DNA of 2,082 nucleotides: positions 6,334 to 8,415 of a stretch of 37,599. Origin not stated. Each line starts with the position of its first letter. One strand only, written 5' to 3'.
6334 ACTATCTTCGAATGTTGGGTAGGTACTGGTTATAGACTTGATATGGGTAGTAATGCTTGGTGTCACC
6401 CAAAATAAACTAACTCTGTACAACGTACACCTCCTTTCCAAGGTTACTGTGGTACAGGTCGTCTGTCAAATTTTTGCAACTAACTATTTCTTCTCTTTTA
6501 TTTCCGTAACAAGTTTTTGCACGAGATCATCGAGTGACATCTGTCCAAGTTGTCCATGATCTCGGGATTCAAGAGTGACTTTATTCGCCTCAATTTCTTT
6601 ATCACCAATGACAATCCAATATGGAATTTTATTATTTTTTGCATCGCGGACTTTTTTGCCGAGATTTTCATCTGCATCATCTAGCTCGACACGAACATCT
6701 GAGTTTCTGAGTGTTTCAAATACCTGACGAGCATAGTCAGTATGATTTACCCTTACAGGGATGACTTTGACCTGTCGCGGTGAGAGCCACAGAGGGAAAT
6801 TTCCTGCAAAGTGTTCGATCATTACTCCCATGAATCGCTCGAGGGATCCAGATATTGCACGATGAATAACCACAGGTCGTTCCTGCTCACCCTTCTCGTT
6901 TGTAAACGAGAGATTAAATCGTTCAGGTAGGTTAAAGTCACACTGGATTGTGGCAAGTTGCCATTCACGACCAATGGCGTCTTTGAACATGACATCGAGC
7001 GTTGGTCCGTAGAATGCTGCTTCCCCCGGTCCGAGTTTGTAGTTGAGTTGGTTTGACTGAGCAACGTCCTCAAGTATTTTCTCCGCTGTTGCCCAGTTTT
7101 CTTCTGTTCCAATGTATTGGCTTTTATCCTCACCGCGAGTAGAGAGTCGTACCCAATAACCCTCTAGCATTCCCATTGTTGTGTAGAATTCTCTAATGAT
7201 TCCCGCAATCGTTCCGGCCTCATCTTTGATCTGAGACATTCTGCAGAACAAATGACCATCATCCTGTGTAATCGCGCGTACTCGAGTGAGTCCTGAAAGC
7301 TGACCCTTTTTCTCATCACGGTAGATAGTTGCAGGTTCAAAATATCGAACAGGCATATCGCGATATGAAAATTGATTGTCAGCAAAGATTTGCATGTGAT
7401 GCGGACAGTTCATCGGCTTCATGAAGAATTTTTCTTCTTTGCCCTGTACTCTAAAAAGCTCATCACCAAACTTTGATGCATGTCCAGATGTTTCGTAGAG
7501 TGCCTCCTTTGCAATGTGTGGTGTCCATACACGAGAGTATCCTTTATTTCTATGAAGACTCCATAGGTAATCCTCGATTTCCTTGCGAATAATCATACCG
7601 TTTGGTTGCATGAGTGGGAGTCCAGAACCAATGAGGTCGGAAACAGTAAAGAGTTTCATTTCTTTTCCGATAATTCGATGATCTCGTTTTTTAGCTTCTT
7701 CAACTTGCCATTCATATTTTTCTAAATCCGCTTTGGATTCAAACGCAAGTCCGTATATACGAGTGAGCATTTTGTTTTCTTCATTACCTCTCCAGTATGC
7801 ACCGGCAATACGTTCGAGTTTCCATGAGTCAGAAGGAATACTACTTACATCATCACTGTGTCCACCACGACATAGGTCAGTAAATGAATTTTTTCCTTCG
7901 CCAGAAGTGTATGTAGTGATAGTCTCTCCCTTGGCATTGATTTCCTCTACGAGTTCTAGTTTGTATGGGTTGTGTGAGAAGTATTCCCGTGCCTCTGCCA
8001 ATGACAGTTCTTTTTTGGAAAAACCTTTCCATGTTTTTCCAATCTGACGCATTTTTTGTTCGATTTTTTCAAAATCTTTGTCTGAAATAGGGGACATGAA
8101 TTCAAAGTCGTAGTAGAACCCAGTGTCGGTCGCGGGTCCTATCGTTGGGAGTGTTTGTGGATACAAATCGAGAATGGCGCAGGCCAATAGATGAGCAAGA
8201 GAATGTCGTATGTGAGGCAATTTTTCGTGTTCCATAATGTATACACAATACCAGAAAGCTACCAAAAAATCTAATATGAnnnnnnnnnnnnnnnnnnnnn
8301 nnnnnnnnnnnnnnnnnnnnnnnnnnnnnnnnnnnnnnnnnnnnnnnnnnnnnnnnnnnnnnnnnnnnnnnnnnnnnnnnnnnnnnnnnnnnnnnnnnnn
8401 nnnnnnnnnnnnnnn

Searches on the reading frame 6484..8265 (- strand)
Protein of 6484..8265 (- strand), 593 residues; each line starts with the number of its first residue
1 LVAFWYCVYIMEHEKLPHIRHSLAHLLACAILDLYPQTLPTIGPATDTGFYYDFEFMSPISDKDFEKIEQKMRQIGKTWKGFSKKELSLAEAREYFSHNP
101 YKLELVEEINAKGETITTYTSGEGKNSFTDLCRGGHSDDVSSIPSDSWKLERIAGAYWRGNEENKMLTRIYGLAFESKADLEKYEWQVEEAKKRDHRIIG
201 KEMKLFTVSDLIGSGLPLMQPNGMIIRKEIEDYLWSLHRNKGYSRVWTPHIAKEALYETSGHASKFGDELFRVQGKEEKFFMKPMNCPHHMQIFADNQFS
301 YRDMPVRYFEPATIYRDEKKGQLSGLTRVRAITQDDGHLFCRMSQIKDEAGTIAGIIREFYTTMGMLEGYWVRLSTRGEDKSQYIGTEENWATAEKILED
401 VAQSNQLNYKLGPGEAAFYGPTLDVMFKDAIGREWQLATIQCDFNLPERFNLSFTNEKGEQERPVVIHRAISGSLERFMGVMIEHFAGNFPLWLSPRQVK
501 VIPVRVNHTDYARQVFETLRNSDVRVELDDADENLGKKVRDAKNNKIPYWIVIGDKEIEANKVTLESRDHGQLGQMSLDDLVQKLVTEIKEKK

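Call 110: search_protein_families(library=pfam, proteins=[window:6484-8265:-], max_evalue=0.001)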
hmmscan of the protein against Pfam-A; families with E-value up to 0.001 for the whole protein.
window:6484-8265:- (593 aa): 3 families
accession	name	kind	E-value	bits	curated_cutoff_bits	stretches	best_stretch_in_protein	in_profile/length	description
PF00587.30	tRNA-synt_2b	-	1.1e-40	140.1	29.3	1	273-486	3-179/179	tRNA synthetase class II core domain (G, H, P, S and T)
PF03129.25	HGTP_anticodon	-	4.6e-25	88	21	1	498-586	1-92/94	Anticodon binding domain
PF07973.19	tRNA_SAD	-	0.00014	22.2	24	1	117-171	2-44/44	Threonyl and Alanyl tRNA synthetase second additional domain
